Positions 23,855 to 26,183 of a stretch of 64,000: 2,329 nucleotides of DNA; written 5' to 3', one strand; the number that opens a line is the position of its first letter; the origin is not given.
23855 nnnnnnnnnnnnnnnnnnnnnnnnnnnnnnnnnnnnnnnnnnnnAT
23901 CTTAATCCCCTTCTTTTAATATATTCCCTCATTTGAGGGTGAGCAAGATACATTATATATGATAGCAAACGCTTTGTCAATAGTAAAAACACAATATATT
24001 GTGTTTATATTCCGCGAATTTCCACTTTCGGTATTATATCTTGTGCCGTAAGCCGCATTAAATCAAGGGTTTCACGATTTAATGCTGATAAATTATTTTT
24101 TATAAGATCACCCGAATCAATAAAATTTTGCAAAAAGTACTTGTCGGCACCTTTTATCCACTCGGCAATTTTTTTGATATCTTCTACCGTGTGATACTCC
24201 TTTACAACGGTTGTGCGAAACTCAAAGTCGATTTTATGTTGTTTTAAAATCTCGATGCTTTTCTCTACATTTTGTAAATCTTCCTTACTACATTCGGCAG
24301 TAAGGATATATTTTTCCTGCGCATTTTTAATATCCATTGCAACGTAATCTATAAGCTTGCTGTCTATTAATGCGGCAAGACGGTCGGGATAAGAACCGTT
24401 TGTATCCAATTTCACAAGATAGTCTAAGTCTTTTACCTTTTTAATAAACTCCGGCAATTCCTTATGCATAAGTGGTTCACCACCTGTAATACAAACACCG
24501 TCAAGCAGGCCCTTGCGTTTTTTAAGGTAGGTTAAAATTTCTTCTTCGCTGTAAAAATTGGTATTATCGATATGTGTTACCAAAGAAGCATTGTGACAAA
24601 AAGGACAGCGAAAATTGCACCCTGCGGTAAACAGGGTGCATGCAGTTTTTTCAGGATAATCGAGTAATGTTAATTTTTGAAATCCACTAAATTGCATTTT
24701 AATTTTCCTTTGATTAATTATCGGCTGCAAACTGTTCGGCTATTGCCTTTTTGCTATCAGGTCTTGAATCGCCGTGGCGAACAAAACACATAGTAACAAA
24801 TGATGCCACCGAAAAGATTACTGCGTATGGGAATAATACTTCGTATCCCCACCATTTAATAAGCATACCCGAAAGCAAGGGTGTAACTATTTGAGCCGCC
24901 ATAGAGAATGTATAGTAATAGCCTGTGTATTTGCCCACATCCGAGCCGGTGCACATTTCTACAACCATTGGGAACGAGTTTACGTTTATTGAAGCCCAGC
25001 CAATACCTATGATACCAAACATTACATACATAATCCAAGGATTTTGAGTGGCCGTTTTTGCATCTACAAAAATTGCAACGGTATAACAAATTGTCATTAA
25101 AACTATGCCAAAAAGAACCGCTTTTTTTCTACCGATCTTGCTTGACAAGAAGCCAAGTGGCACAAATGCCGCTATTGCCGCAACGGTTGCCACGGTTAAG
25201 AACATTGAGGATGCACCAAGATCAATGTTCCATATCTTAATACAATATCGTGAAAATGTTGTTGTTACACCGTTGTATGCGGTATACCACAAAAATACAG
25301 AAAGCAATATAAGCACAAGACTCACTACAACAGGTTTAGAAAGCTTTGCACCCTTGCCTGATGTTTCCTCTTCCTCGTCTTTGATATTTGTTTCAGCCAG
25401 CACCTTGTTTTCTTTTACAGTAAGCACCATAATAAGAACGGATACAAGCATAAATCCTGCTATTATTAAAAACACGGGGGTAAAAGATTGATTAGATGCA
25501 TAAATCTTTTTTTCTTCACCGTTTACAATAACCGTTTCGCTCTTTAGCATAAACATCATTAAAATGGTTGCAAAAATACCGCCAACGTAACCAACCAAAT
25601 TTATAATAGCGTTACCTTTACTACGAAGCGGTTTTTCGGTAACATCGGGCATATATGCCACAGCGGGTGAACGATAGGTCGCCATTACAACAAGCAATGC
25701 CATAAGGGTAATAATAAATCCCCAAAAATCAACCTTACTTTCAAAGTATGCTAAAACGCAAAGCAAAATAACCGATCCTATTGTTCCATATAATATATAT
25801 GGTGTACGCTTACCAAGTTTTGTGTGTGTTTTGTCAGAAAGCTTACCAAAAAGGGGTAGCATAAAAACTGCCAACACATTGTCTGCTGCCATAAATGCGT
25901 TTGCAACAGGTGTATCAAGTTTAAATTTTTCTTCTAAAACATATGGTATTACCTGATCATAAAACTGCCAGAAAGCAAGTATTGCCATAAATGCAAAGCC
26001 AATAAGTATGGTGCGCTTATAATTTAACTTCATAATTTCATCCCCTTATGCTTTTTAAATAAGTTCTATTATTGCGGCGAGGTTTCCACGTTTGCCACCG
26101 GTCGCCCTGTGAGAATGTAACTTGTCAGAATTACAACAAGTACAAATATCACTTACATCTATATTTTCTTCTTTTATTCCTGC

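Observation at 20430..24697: Class III RNR fused to a CPxC redoxin domain and followed by a TrxR-like reductase that lacks the NADPH-phosphate motif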

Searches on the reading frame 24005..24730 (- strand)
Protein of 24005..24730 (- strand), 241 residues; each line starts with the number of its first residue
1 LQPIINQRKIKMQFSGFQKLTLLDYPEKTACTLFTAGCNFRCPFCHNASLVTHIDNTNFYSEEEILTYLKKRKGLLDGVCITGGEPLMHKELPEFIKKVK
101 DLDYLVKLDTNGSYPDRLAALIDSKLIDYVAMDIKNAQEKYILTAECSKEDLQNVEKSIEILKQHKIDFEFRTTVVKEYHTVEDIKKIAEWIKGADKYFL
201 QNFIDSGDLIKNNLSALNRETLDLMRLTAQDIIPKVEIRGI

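Call 3: search_protein_families(library=pfam, proteins=[window:24005-24730:-], max_evalue=0.01)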
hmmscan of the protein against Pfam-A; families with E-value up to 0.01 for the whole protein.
window:24005-24730:- (241 aa): 2 families
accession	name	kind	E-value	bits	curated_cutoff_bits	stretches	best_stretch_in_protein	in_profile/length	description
PF04055.27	Radical_SAM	-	2e-23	83.8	29.5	1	34-192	3-166/166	Radical SAM superfamily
PF13353.11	Fer4_12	-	1.7e-10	41.7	22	1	30-103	7-81/137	4Fe-4S single cluster domain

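Call 4: search_protein_families(library=ncbifam, proteins=[window:24005-24730:-], max_evalue=0.01)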
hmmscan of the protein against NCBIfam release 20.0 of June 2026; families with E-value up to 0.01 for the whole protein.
window:24005-24730:- (241 aa): 63 families (the best 25 are shown)
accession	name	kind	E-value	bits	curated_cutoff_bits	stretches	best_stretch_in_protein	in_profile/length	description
TIGR02495.1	NrdG2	equivalog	6e-68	228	131.15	1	14-203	2-192/193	anaerobic ribonucleoside-triphosphate reductase activating protein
TIGR02493.1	PFLA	equivalog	1.9e-17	63.4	231.75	1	31-196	18-187/235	pyruvate formate-lyase-activating protein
TIGR04041.1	activase_YjjW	hypoth_equivalog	1.2e-15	57.6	250.2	1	58-198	91-233/276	YjjW family glycine radical enzyme activase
TIGR02666.1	moaA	equivalog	2.2e-15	56.5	284.05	1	35-195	17-183/336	GTP 3',8-cyclase MoaA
TIGR03963.1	rSAM_QueE_Clost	equivalog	1.3e-14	54.4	260.1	1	35-183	26-171/219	putative 7-carboxy-7-deazaguanine synthase QueE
TIGR04317.1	W_rSAM_matur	equivalog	4.9e-14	52.2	380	1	35-198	11-174/349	tungsten cofactor oxidoreductase radical SAM maturase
TIGR02668.1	moaA_archaeal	equivalog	2.8e-13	49.5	325.25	1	35-201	17-182/303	GTP 3',8-cyclase MoaA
NF038283.1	viperin_w_prok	equivalog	3.2e-12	46.2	180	1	34-193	8-179/281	viperin family antiviral radical SAM protein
TIGR02491.1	NrdG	equivalog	3.4e-12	46.6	126.1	1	29-101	16-89/154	anaerobic ribonucleoside-triphosphate reductase activating protein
NF001199.0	PRK00164.2-1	equivalog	5e-12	45.6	231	1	35-193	19-176/308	GTP 3',8-cyclase MoaA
TIGR03972.1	rSAM_TYW1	equivalog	2.5e-11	43.2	317.95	1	84-199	128-242/297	4-demethylwyosine synthase TYW1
TIGR04250.1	SCM_rSAM_ScmE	equivalog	7.4e-11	41.5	400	1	35-192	10-165/358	SynChlorMet cassette radical SAM/SPASM protein ScmE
TIGR04349.1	rSAM_QueE_gams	hypoth_equivalog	2e-10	40.7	300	1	35-185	26-166/210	7-carboxy-7-deazaguanine synthase QueE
TIGR03365.1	Bsubt_queE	equivalog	2.3e-10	40.4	206.1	1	34-181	28-177/238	7-carboxy-7-deazaguanine synthase QueE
TIGR02494.1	PFLE_PFLC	subfamily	3.1e-10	39.8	174.35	1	78-220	126-268/293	glycyl-radical enzyme activating protein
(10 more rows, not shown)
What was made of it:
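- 24005..24697 (-): nrdG, the radical-SAM activase of the class III RNR (230 aa as called in public assemblies). TIGR02495 NrdG2 scores 228 bits against a cut-off of 131 (call 4).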

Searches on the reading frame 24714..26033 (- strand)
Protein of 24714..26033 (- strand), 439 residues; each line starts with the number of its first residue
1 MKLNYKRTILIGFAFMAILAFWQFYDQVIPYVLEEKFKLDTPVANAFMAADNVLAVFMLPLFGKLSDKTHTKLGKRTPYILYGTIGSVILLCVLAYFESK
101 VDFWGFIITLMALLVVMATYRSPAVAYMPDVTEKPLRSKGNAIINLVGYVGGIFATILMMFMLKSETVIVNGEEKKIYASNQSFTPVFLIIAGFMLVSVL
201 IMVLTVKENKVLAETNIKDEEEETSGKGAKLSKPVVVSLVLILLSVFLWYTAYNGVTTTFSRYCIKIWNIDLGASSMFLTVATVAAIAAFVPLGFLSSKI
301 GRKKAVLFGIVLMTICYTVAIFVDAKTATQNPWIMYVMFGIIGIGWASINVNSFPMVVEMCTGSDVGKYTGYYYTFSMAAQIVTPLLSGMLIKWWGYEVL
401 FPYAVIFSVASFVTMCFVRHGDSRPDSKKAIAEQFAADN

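Call 3: search_protein_families(library=pfam, proteins=[window:24714-26033:-], max_evalue=0.01)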
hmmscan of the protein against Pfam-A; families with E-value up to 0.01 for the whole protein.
window:24714-26033:- (439 aa): 5 families
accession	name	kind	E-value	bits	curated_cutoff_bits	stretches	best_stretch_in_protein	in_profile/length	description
PF07690.21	MFS_1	-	1.1e-42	146.6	33.4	2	243-429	2-182/347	Major Facilitator Superfamily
PF13347.12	MFS_2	-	1.5e-25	90.1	27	1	12-360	3-342/427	MFS/sugar transport protein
PF00083.30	Sugar_tr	-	1.3e-06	28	22.3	2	249-419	14-192/452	Sugar (and other) transporter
PF12832.13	MFS_1_like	-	3.5e-06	26.8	25.2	1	53-401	45-371/373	MFS_1 like family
PF03825.22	Nuc_H_symport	-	0.0036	16.8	25.9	0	23-414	20-384/400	Nucleoside H+ symporter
